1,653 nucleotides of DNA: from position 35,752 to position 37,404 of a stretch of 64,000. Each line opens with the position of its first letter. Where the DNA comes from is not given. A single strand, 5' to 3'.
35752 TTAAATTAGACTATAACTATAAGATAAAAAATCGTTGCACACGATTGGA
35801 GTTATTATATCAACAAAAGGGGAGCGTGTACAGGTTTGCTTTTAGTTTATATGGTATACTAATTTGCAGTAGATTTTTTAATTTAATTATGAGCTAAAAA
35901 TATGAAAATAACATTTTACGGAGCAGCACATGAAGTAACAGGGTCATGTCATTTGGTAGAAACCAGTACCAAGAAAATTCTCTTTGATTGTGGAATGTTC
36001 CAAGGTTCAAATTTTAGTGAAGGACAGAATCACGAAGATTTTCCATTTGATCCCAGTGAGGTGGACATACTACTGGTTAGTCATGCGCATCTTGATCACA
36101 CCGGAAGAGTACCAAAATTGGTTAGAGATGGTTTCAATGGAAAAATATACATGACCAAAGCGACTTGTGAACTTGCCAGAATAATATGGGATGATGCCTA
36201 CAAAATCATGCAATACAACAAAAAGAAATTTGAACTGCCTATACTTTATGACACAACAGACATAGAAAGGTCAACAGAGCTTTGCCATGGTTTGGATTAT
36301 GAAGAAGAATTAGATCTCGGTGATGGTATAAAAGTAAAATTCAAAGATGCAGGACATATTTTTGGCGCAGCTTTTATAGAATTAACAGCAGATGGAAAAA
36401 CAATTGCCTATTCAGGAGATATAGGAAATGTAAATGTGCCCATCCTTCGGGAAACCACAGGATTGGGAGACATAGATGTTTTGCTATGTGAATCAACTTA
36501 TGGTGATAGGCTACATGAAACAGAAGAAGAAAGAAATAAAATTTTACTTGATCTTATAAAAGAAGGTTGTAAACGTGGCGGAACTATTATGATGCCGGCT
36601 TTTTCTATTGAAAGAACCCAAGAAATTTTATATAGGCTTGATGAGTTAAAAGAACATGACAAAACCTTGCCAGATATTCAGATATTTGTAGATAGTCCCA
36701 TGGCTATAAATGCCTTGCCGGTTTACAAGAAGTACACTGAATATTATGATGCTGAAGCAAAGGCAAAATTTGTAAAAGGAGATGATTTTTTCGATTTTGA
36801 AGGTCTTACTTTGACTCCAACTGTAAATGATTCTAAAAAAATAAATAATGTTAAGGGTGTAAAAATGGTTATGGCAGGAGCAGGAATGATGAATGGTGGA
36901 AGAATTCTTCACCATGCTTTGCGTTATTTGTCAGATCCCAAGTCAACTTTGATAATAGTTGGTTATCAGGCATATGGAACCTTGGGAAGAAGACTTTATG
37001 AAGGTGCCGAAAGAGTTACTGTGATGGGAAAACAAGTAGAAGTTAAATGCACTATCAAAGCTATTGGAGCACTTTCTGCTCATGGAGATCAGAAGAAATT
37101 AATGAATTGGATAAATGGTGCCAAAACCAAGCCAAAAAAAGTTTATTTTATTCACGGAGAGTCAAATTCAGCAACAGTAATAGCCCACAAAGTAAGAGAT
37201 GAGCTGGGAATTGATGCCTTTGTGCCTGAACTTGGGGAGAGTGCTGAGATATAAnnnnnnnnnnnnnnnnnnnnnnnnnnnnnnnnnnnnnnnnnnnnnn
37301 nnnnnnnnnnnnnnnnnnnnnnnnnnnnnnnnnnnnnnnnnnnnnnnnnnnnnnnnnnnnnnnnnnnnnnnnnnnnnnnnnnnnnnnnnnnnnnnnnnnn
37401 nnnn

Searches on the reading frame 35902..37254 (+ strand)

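Call 84: search_protein_families(library=pfam, proteins=[window:35902-37254:+], max_evalue=0.00001)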
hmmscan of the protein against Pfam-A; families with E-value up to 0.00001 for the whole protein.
window:35902-37254:+ (450 aa): 5 families
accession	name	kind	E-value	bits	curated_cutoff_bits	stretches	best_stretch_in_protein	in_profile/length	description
PF10996.14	Beta-Casp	-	8.6e-37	126.8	27.7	1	239-365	1-120/120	Beta-Casp domain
PF07521.17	RMMBL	-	6.9e-14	52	21.6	1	379-442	2-63/63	Zn-dependent metallo-hydrolase RNA specificity domain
PF00753.33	Lactamase_B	-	1.7e-11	44.8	22.7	1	13-133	5-122/196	Metallo-beta-lactamase superfamily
PF16661.11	Lactamase_B_6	-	3.2e-11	43.4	27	1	19-174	2-162/193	Metallo-beta-lactamase superfamily domain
PF12706.13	Lactamase_B_2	-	1.3e-08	35.1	27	1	25-201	2-168/200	Beta-lactamase superfamily domain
